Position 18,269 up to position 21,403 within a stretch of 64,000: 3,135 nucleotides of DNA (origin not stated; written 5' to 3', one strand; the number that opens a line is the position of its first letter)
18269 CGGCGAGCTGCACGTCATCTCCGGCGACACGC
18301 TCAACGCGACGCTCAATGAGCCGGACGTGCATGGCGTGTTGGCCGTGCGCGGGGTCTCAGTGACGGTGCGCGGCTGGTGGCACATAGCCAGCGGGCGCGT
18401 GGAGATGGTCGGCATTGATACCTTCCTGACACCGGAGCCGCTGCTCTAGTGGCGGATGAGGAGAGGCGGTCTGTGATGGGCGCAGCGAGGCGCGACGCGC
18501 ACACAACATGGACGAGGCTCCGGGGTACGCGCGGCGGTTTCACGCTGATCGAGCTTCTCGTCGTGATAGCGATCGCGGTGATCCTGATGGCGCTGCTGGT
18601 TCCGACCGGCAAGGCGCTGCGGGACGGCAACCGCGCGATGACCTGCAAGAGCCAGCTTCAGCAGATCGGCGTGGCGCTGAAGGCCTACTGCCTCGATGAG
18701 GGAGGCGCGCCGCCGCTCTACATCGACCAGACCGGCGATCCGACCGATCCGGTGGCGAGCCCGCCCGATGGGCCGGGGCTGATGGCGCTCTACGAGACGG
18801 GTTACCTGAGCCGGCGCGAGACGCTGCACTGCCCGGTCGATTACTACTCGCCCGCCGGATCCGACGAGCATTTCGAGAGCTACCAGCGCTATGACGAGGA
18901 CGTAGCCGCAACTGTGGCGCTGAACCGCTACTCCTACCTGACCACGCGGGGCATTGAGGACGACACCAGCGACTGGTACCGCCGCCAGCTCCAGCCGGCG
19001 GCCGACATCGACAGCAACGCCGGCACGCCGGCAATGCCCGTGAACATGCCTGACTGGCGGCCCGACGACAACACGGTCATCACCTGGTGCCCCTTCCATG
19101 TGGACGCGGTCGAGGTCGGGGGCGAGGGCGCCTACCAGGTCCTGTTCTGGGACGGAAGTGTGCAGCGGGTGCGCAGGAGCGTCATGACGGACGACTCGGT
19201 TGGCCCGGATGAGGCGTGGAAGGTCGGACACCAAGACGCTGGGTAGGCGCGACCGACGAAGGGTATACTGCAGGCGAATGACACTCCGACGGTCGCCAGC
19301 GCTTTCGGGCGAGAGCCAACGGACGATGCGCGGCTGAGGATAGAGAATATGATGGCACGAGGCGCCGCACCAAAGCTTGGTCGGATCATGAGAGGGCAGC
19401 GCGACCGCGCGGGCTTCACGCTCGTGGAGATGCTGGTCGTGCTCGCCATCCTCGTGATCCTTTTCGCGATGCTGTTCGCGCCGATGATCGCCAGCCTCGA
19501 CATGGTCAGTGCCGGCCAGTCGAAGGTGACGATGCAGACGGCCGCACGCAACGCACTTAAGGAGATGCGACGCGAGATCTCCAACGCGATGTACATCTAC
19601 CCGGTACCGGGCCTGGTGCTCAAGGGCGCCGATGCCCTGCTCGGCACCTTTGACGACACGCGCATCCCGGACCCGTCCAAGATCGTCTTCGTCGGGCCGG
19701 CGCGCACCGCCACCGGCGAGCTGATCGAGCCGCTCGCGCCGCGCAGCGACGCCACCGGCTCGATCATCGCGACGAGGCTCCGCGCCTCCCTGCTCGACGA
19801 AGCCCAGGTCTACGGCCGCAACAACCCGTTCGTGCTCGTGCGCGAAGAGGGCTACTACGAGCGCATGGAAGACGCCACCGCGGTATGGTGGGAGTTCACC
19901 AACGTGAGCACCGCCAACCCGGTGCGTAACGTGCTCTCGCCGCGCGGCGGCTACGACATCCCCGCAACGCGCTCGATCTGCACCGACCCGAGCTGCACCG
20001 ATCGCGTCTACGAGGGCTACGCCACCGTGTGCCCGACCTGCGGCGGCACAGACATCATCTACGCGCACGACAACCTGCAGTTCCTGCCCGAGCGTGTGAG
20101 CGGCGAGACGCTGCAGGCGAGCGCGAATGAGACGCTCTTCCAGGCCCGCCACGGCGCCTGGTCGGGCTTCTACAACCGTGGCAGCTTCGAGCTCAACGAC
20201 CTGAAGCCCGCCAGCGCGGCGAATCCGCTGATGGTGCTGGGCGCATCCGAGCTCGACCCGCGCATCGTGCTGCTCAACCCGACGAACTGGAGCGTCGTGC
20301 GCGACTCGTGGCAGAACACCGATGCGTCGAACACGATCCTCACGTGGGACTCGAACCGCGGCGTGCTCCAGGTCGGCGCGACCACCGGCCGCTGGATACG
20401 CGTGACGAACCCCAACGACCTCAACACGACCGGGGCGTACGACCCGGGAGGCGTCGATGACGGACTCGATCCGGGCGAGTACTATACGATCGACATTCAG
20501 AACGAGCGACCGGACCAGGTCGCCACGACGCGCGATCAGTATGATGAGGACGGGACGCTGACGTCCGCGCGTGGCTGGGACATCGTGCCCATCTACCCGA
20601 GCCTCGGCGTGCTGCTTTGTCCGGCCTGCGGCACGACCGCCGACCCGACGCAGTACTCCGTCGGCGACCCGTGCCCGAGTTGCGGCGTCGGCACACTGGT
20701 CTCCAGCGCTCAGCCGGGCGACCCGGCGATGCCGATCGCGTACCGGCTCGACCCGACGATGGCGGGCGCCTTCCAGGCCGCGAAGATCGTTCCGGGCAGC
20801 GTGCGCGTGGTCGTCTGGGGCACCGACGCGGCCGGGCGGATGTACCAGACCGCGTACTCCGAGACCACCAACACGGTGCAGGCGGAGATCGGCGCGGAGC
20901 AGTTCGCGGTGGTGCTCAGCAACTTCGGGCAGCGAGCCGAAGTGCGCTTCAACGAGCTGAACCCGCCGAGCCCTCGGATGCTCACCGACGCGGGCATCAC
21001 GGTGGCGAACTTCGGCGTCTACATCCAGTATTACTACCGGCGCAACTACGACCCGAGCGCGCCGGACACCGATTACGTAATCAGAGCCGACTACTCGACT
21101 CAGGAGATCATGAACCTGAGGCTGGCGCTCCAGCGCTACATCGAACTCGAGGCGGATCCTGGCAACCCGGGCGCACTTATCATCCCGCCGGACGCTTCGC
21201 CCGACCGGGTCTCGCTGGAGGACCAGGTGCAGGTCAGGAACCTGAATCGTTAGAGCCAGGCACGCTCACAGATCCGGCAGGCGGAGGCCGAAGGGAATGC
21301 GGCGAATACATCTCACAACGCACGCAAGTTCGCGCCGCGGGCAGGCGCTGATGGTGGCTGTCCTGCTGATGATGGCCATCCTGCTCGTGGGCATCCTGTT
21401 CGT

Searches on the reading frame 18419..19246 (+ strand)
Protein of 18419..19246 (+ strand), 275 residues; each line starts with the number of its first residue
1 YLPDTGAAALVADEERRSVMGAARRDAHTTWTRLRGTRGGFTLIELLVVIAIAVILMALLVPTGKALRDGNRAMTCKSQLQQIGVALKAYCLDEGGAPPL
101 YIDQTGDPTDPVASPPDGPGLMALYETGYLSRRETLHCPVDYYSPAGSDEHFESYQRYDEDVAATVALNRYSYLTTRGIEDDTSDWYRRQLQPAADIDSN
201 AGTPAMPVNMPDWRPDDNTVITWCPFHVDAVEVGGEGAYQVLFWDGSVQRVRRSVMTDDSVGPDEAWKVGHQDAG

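Call 7: search_protein_families(library=pfam, proteins=[window:18419-19246:+], max_evalue=0.01)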
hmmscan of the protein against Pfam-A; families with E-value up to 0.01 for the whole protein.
window:18419-19246:+ (275 aa): 2 families
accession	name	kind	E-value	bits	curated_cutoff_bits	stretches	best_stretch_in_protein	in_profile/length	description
PF07963.17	N_methyl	-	2.5e-06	27.3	21.2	1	38-60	4-26/27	Prokaryotic N-terminal methylation motif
PF07596.16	SBP_bac_10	-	3.8e-05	24.3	23.3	1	67-150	3-83/268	Protein of unknown function (DUF1559)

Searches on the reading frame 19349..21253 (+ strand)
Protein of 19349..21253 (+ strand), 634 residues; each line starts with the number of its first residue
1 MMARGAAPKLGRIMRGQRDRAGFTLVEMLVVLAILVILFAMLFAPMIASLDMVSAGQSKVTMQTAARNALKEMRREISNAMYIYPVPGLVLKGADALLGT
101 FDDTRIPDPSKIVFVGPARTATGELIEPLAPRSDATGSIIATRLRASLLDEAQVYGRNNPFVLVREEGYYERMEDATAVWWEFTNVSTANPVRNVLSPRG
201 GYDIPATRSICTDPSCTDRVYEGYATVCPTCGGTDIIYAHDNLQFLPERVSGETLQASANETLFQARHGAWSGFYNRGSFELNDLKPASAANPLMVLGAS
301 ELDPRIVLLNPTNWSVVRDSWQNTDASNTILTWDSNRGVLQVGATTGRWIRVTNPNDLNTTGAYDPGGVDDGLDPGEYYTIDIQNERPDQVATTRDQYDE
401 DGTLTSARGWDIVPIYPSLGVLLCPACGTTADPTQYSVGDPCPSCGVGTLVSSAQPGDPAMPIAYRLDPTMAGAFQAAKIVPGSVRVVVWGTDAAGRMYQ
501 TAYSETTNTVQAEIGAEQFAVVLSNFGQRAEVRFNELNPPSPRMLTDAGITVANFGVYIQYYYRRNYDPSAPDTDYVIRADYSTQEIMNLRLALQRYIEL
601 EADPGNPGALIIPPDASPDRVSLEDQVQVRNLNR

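Call 6: search_protein_families(library=pfam, proteins=[window:19349-21253:+], max_evalue=0.01)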
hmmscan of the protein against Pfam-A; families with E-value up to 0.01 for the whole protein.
window:19349-21253:+ (634 aa): 2 families
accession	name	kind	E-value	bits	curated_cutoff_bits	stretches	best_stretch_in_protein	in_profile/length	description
PF07963.17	N_methyl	-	3.9e-08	33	21.2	1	18-43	2-27/27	Prokaryotic N-terminal methylation motif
PF09723.15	Zn_ribbon_8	-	0.0041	17.5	34.4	0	424-448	8-35/41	Zinc ribbon domain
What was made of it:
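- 19349..21253 (+): 634-aa PilW/GspJ-like minor pilin with two knuckle modules: module 1 at 19979-20041, module 2 at 20618-20683. N_methyl hit (call 6).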

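Call 13: search_protein_families(library=ncbifam, proteins=[window:19349-21253:+], max_evalue=0.1)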
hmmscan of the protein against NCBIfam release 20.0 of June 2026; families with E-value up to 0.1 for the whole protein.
window:19349-21253:+ (634 aa): 13 families
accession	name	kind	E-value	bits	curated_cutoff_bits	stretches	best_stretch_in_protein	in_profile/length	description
NF038304.1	EPS_HpsC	equivalog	6.3e-07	29.3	200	1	17-89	17-89/318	hormogonium polysaccharide secretion pseudopilin HpsC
TIGR02532.1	IV_pilin_GFxxxE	domain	8.5e-06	25.4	16.3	1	20-42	1-23/24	prepilin-type N-terminal cleavage/methylation domain-containing protein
TIGR01710.1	typeII_sec_gspG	equivalog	6e-05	23.1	88.85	1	22-77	2-56/134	type II secretion system major pseudopilin GspG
NF040999.1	pilin_ComGC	equivalog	0.00015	21.9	75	1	21-48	2-28/84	competence type IV pilus major pilin ComGC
TIGR02599.1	TIGR02599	subfamily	0.00017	21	256.5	1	22-80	1-59/361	Verru_Chthon cassette protein C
NF040982.1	ComGD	equivalog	0.00052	20.4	70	1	21-52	2-33/139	competence type IV pilus minor pilin ComGD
NF041002.1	pilin_ComGF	equivalog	0.00092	19.4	80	1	21-79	2-58/139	competence type IV pilus minor pilin ComGF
NF041013.1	T4P_ComGE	equivalog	0.0019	18.2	49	1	22-72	5-55/83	competence type IV pilus minor pilin ComGE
TIGR01708.2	typeII_sec_gspH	equivalog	0.0041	17.1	80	1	21-43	2-24/169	type II secretion system minor pseudopilin GspH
NF049953.1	ribbon_DG_selen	exception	0.056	13.4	130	0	423-447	149-169/172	zinc ribbon-containing (seleno)protein DG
NF007800.0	PRK10506.1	equivalog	0.069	13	158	0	18-40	6-28/163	prepilin peptidase-dependent protein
NF007862.0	PRK10574.1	equivalog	0.08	13.1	138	0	20-41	4-25/145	prepilin peptidase-dependent pilin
TIGR01707.1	gspI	equivalog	0.082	13.4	44.35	0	22-76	1-55/101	type II secretion system minor pseudopilin GspI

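Call 37: list_cluster_members(proteins=[P0001, window:19349-21253:+, window:21297-24197:+, window:24246-29234:+])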
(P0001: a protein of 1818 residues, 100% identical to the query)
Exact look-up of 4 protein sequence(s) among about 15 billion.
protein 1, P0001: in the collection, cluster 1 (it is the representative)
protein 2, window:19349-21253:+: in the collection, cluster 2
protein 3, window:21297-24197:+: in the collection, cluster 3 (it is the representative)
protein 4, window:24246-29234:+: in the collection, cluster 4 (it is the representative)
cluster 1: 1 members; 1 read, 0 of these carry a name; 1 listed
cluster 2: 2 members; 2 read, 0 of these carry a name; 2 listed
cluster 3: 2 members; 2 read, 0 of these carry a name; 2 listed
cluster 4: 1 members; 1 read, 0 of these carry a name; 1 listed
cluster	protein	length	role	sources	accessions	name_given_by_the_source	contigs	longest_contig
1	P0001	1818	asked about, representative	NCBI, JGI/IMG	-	-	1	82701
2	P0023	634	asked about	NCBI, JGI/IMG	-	-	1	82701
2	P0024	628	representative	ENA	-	-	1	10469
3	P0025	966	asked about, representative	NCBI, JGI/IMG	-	-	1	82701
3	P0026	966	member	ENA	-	-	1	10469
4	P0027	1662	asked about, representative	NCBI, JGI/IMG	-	-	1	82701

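Call 93: find_homologous_proteins(query=window:19349-21250:+, max_evalue=0.001)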
Query window:19349-21250:+ (634 aa): 48 proteins with E <= 0.001 among 8000 candidates.
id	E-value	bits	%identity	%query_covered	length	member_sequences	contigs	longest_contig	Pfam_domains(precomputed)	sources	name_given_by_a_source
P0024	0.0e+0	1333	92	100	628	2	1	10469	PF07963.18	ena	-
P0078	0.0e+0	1118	78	98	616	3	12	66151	PF07963.18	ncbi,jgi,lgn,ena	-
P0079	0.0e+0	1108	77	98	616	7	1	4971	PF07963.18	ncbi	-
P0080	0.0e+0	1100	77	98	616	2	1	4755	PF07963.18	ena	-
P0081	0.0e+0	1094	76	100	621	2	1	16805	PF07963.18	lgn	-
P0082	0.0e+0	1088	75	100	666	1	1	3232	PF07963.18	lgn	-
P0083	0.0e+0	1075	75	100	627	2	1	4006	PF07963.18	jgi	-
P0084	0.0e+0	1023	75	95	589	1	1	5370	-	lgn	-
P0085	0.0e+0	1015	69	100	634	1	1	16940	PF07963.18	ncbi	-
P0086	4.1e-273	926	67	98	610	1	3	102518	PF07963.18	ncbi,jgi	-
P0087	3.2e-267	906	65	100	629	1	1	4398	PF07963.18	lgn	-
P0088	1.1e-256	872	64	97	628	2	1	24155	PF07963.18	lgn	-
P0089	1.6e-254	864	65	97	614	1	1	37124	PF07963.18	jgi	-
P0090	1.3e-251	855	63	98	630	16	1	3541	PF07963.18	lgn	-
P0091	3.6e-251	853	63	98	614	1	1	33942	PF07963.18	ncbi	ncbi:MAG: PilW family protein [Armatimonadota bacterium]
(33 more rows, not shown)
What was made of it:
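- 19349..21253 (+): Source names PilW and PulJ/GspJ for homologues (call 93).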

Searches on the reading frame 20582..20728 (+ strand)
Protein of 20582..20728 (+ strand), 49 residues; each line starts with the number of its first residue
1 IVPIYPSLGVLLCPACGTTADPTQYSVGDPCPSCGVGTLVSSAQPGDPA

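Call 36: search_protein_families(library=pfam, proteins=[window:20582-20728:+], max_evalue=10)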
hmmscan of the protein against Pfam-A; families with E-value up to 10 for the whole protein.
window:20582-20728:+ (49 aa): 37 families (the best 25 are shown)
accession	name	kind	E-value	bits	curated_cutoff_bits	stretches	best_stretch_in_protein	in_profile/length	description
PF10825.13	DUF2752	-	0.0001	22.7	27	2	25-46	5-26/49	Protein of unknown function (DUF2752)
PF13248.11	Zn_ribbon_3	-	0.0024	17.7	27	2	12-18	18-24/26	zinc-ribbon domain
PF09723.15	Zn_ribbon_8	-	0.0061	17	34.4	1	13-38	8-36/41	Zinc ribbon domain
PF24460.1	DUF7575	-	0.0086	15.9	28.5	2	12-22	5-15/28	Domain of unknown function (DUF7575)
PF24463.1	DUF7577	-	0.019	15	28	1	11-22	3-14/27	Domain of unknown function (DUF7577)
PF01396.24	Zn_ribbon_Top1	-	0.023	14.9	32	1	31-41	4-13/39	Topoisomerase DNA binding C4 zinc finger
PF07295.17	DUF1451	-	0.029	15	26.1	1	7-35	110-138/146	Zinc-ribbon containing domain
PF12773.13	DZR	-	0.034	14.8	27.3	1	12-35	14-31/45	Double zinc ribbon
PF21349.2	RUBY_RBDX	-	0.043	13.7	26.5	2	29-37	17-25/30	Rubrerythrin, rubredoxin-like domain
PF13453.11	Zn_ribbon_TFIIB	-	0.048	13.5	22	2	13-23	2-12/41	Transcription factor zinc-finger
PF01155.25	HypA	-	0.072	13.6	28.9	1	10-37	70-95/112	Hydrogenase/urease nickel incorporation, metallochaperone, hypA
PF24029.1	DUF7340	-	0.08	13.2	27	1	25-39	3-17/62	Domain of unknown function (DUF7340)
PF14952.11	zf-tcix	-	0.082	12.9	31.2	1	8-19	8-19/42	Putative treble-clef, zinc-finger, Zn-binding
PF07754.17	HVO_2753_ZBP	-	0.084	13.1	33.2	1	13-38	1-26/46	Small zinc finger protein HVO_2753-like, Zn-binding pocket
PF22289.1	DmmA-like_C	-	0.096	13.1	27.4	1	12-40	3-30/44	Dimethylamine monooxygenase subunit DmmA-like, C-terminal domain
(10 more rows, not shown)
